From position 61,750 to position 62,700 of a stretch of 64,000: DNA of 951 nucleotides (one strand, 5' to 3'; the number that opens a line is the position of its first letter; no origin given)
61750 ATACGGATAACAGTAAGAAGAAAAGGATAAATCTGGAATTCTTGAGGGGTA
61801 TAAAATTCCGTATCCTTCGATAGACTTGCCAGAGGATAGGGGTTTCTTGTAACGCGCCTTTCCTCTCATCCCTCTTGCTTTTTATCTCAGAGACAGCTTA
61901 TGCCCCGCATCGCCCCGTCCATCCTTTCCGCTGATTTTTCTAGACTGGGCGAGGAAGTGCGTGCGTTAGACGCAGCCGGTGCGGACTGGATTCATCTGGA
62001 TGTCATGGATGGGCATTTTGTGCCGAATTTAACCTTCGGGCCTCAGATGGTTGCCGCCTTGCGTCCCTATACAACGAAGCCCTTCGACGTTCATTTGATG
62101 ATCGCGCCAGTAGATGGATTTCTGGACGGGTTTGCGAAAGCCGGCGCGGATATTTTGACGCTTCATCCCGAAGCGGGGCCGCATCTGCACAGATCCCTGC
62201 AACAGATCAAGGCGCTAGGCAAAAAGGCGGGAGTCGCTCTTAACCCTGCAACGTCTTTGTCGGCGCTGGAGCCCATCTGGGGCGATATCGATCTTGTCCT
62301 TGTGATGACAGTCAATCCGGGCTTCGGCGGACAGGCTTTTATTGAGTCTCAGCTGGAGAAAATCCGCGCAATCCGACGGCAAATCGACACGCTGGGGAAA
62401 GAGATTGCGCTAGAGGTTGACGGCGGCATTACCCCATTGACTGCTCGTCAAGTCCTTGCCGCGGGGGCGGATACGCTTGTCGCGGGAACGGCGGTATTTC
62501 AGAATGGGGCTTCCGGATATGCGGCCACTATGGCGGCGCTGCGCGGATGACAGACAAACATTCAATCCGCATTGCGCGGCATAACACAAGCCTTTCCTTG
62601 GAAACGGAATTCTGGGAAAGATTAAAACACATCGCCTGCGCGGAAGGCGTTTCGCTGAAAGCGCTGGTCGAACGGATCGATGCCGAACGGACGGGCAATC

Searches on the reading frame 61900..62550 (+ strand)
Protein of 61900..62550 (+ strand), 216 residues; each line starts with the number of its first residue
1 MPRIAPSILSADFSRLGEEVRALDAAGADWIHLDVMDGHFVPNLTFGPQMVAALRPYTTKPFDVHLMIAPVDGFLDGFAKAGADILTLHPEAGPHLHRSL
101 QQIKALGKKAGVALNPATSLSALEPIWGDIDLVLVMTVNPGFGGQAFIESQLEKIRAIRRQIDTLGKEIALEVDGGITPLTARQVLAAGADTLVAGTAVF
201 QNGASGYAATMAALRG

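Call 29: find_encoding_contigs(protein=window:61900-62550:+, flank=10000, max_places=10)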
Protein window:61900-62550:+ (216 aa): 6 contigs read that carry it; 2 places shown.
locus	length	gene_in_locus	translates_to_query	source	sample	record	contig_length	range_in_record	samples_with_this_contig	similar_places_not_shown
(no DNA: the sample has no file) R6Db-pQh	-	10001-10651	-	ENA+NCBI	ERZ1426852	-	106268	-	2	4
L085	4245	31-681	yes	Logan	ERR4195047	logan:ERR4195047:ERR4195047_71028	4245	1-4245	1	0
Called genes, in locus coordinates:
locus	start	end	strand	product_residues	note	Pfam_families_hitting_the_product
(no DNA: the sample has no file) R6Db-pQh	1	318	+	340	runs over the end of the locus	PF00348:polyprenyl_synt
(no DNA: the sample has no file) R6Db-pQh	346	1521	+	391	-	PF21016:RlmN_N, PF04055:Radical_SAM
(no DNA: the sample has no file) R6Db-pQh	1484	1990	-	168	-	PF04390:LptE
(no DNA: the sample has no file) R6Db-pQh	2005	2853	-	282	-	-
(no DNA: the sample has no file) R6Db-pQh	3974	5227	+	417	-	PF00364:Biotin_lipoyl, PF25997:BSH_YhbJ, PF02817:E3_binding, PF00198:2-oxoacid_dh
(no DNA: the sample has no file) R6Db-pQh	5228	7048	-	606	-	PF13522:GATase_6, PF13537:GATase_7, PF01380:SIS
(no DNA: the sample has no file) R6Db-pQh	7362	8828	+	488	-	PF03659:Glyco_hydro_71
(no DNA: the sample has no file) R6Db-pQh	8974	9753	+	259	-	PF18312:ScsC_N, PF13462:Thioredoxin_4, PF13098:Thioredoxin_2 (weak), PF01323:DSBA, PF13743:Thioredoxin_5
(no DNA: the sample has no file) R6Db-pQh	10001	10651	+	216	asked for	PF00834:Ribul_P_3_epim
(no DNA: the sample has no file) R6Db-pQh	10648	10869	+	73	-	PF13467:RHH_4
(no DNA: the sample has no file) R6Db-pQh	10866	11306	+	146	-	PF00075:RNase_H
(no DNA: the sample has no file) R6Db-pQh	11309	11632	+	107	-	PF04977:DivIC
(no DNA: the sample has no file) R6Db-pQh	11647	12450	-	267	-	PF25087:GMPPB_C (weak), PF00132:Hexapep (weak), PF13720:Acetyltransf_11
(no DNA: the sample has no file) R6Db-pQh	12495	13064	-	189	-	-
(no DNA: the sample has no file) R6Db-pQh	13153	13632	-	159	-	PF22817:ApeP-like, PF07977:FabA, PF22818:ApeI-like, PF01575:MaoC_dehydratas (faint)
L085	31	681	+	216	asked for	PF00834:Ribul_P_3_epim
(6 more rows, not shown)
